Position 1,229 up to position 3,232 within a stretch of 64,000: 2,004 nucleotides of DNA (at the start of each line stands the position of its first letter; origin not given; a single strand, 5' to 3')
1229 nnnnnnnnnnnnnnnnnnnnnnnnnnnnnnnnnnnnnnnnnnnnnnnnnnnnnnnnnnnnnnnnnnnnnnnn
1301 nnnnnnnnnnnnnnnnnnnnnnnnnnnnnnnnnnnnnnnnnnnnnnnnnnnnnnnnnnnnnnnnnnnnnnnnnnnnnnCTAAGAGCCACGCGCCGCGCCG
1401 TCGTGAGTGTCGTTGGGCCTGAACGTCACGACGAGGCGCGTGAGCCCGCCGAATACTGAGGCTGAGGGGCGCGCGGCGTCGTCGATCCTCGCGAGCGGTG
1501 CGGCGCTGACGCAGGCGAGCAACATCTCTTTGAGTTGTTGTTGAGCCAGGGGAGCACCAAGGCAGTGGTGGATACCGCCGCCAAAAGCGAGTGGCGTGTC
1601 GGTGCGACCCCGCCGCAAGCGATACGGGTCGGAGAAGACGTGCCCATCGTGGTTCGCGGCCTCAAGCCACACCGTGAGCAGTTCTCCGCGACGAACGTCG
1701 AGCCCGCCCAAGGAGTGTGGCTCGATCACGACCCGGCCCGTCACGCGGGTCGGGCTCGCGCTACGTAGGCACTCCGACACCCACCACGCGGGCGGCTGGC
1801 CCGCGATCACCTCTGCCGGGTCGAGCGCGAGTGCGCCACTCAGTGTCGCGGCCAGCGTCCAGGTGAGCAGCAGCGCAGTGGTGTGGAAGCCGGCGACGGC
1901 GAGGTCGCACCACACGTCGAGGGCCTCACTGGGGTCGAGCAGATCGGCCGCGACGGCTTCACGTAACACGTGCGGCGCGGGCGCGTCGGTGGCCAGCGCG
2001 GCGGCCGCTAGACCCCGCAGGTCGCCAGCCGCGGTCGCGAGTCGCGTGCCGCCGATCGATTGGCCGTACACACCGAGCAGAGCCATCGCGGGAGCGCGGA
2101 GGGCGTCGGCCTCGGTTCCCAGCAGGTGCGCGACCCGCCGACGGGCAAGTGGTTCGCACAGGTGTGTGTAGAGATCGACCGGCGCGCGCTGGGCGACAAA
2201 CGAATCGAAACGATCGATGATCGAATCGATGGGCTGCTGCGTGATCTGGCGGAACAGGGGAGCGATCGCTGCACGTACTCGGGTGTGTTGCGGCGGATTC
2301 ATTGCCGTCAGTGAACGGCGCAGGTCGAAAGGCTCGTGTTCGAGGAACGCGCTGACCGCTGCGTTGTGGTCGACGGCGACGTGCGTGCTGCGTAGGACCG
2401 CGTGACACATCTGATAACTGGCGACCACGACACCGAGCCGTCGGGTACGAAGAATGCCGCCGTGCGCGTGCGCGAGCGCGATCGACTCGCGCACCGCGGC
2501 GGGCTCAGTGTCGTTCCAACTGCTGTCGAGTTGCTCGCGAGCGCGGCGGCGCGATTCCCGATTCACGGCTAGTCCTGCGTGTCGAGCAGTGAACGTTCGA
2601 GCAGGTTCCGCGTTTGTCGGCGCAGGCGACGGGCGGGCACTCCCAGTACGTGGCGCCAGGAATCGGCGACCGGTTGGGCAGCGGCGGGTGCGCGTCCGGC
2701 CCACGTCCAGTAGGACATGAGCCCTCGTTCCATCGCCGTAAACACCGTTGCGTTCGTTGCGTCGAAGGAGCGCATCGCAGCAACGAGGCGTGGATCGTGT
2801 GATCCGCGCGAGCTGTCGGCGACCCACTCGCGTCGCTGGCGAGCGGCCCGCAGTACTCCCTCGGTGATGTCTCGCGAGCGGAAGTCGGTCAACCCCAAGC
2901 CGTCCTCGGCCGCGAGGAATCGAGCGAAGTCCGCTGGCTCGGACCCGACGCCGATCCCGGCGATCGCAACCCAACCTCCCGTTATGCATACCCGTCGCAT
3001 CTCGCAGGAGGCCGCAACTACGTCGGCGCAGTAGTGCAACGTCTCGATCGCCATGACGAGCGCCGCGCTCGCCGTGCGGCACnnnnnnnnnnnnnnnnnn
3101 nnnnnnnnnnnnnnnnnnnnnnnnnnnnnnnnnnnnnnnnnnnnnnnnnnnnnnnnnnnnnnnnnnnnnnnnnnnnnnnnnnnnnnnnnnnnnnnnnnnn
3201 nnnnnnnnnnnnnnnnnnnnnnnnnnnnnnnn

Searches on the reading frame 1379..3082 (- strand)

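Call 30: search_protein_families(library=pfam, proteins=[window:1379-3082:-], max_evalue=0.001)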
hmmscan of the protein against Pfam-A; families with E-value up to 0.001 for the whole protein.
window:1379-3082:- (567 aa): 1 family
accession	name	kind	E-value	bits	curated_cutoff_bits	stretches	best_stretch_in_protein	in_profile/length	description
PF00067.27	p450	-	8e-12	45.1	22.8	1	435-524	328-428/462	Cytochrome P450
